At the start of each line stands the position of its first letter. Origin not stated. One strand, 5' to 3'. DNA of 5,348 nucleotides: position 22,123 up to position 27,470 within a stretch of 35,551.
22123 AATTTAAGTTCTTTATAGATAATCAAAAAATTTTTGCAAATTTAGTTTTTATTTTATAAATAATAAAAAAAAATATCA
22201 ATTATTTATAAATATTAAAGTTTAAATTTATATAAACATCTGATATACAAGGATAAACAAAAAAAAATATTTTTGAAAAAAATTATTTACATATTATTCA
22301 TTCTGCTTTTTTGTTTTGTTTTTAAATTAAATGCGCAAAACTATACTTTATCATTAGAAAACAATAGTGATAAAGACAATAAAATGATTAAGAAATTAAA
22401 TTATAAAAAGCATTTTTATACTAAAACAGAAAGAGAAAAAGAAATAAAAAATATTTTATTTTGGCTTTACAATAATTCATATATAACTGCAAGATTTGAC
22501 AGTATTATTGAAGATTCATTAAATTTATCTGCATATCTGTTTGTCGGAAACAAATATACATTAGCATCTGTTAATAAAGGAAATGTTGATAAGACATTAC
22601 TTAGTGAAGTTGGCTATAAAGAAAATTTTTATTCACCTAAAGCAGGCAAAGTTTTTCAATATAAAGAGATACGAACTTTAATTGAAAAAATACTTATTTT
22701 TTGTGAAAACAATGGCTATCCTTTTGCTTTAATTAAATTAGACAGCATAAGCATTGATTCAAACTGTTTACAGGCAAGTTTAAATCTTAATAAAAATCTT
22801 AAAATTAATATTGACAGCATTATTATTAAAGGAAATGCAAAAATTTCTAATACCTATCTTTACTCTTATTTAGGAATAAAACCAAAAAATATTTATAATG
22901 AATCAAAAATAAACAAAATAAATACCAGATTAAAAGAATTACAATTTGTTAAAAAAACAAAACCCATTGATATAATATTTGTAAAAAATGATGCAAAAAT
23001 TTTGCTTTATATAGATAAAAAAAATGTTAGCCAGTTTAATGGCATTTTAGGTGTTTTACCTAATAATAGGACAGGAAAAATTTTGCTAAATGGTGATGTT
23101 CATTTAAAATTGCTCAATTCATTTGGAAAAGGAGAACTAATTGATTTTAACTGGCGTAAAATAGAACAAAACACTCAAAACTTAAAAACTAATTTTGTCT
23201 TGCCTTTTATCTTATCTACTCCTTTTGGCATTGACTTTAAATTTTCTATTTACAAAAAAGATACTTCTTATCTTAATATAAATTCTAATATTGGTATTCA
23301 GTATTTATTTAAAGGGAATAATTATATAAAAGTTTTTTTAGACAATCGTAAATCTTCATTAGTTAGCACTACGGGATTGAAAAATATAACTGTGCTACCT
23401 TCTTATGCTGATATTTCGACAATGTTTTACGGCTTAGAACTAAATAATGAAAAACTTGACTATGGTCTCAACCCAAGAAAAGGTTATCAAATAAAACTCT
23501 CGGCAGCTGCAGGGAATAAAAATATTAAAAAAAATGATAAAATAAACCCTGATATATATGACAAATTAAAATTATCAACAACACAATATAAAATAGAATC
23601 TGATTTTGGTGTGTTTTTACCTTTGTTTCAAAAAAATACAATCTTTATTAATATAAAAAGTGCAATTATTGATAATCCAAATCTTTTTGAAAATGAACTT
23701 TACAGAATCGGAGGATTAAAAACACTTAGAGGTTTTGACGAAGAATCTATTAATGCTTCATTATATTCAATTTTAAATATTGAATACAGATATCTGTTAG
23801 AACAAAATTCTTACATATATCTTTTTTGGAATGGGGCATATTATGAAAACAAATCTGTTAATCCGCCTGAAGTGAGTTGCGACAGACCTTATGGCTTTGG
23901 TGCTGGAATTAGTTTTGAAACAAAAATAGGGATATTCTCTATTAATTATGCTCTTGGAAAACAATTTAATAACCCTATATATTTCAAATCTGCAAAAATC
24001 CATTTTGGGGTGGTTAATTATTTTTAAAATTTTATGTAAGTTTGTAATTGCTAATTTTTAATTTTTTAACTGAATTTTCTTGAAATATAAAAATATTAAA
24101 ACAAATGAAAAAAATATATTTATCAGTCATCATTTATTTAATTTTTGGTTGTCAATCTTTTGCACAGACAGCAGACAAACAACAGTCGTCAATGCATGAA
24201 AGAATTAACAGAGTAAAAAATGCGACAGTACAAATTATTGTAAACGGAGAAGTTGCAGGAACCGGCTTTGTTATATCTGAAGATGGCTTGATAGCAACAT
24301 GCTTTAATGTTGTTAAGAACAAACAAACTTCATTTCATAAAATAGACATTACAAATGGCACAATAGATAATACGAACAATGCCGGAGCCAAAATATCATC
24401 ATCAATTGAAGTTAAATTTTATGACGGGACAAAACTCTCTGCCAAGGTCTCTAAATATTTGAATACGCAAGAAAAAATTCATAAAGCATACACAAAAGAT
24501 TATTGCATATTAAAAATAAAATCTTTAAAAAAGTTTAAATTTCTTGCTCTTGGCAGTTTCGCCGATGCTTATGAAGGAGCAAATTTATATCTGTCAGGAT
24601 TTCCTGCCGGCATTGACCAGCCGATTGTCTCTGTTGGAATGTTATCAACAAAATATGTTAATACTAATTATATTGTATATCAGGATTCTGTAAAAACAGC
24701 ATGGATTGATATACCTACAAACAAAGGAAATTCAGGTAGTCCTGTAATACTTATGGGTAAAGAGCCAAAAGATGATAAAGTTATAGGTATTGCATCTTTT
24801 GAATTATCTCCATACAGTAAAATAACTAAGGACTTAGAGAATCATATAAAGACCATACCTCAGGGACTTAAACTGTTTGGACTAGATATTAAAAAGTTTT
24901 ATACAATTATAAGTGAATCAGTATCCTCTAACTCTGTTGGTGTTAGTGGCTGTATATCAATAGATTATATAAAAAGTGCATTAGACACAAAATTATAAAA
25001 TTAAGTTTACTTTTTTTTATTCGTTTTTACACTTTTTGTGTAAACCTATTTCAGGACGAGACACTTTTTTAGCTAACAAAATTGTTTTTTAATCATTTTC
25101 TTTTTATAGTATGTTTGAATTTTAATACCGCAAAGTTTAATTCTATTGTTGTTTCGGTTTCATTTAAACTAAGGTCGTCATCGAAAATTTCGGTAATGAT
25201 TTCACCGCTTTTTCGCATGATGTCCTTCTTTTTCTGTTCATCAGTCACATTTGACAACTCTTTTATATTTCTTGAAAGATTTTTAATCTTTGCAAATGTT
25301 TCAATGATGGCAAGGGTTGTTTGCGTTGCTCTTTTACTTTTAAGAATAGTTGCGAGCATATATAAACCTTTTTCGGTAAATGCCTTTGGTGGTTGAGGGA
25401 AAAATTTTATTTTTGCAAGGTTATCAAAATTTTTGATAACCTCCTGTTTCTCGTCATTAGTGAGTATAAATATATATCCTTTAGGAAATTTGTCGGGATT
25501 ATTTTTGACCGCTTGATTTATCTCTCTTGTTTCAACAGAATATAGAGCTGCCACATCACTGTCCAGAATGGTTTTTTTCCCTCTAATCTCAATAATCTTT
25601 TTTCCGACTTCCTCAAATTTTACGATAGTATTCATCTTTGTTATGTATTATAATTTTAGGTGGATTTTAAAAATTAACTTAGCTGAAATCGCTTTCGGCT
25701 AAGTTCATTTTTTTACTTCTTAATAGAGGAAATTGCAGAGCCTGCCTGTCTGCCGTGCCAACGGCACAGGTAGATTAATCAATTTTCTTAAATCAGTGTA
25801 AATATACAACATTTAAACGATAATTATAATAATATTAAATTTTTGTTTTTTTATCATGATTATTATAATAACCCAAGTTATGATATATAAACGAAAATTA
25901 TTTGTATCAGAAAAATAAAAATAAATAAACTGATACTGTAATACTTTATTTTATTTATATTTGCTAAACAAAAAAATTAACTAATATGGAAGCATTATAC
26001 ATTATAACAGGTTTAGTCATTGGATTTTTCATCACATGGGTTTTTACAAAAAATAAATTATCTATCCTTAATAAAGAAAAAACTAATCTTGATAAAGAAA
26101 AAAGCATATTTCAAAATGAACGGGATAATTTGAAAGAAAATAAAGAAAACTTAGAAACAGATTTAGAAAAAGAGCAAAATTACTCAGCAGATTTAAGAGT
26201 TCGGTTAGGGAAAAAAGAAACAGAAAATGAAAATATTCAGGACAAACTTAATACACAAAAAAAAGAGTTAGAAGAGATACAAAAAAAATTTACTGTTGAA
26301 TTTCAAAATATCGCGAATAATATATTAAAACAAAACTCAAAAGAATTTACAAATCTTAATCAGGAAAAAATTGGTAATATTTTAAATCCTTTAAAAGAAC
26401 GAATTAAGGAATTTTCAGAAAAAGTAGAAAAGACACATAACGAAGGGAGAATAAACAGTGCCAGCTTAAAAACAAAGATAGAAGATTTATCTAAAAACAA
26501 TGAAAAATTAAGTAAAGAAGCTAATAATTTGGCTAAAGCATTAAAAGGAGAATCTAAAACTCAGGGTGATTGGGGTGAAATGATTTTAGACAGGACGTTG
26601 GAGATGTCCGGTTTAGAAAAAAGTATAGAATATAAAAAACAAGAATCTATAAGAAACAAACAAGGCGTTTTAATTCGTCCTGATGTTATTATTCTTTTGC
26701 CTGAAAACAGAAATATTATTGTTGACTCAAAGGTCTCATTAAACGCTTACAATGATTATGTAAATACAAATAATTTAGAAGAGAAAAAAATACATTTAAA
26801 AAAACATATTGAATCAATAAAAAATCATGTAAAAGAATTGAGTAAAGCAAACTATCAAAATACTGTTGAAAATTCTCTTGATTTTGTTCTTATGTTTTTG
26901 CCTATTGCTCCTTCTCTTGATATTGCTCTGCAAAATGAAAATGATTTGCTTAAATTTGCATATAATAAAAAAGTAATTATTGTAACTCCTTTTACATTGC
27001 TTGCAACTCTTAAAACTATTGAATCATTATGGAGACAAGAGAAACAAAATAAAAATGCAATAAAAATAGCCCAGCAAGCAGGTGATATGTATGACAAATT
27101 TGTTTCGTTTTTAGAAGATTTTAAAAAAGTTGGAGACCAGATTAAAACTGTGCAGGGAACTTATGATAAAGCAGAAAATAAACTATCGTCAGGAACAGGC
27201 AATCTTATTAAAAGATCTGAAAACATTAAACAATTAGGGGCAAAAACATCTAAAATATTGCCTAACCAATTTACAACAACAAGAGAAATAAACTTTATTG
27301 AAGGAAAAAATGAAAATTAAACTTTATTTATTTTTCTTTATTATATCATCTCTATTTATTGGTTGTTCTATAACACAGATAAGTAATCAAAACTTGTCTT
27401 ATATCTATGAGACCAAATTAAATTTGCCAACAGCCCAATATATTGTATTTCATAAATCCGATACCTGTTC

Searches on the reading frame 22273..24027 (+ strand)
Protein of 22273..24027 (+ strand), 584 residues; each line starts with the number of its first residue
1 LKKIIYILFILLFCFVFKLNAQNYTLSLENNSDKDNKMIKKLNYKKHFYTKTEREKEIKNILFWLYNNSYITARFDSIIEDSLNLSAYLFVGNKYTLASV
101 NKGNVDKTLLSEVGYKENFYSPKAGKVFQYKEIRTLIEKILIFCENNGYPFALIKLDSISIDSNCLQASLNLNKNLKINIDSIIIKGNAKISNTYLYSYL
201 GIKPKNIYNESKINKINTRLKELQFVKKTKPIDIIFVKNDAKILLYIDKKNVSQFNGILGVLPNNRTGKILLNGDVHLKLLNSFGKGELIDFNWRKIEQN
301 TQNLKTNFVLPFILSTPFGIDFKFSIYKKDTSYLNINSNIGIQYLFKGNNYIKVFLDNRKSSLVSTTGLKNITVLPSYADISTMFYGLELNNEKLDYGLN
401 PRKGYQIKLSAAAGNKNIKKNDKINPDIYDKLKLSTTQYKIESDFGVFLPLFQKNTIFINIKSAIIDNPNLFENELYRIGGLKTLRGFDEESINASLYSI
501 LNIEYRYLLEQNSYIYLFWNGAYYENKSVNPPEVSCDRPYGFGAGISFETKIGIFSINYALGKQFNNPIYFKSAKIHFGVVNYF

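Call 10: search_protein_families(library=pfam, proteins=[window:22273-24027:+], max_evalue=0.01)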
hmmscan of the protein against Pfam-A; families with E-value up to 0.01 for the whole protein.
window:22273-24027:+ (584 aa): 2 families
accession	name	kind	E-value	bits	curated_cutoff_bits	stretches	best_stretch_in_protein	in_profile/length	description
PF07244.20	POTRA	-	8.9e-08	33.2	21.3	1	179-229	2-57/79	Surface antigen variable number repeat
PF08478.15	POTRA_1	-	0.0077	17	23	0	179-228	2-51/69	POTRA domain, FtsQ-type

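Call 11: search_protein_families(library=ncbifam, proteins=[window:22273-24027:+], max_evalue=0.01)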
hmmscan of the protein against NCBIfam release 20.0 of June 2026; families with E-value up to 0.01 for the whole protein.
window:22273-24027:+ (584 aa): 1 family
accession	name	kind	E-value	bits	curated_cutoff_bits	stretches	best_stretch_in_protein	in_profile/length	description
TIGR03303.1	OM_YaeT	equivalog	7.9e-17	60.9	297.15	1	44-566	184-723/741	outer membrane protein assembly factor BamA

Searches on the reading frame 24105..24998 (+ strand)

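Call 50: search_protein_families(library=pfam, proteins=[window:24105-24998:+], max_evalue=0.001)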
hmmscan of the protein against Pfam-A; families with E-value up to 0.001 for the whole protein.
window:24105-24998:+ (297 aa): 2 families
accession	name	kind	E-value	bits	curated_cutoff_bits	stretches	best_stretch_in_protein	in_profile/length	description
PF13365.12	Trypsin_2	-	3.3e-18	67.2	27.6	1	52-215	1-135/144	Trypsin-like peptidase domain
PF00089.32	Trypsin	-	8.3e-08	32.8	20.6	1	41-233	15-198/220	Trypsin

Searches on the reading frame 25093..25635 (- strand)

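Call 50: search_protein_families(library=pfam, proteins=[window:25093-25635:-], max_evalue=0.001)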
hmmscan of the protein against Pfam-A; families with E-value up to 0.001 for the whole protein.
window:25093-25635:- (180 aa): 1 family
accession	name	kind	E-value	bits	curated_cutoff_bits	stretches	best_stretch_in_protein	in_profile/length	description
PF10543.14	ORF6N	-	2.2e-27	95.6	27.8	1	12-97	1-86/86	ORF6N domain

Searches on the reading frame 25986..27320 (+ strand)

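Call 50: search_protein_families(library=pfam, proteins=[window:25986-27320:+], max_evalue=0.001)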
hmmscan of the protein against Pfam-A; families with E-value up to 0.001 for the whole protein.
window:25986-27320:+ (444 aa): 1 family
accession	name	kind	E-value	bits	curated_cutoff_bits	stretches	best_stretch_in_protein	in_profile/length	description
PF02646.22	RmuC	-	1.5e-98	329.9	26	1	127-423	1-290/291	RmuC family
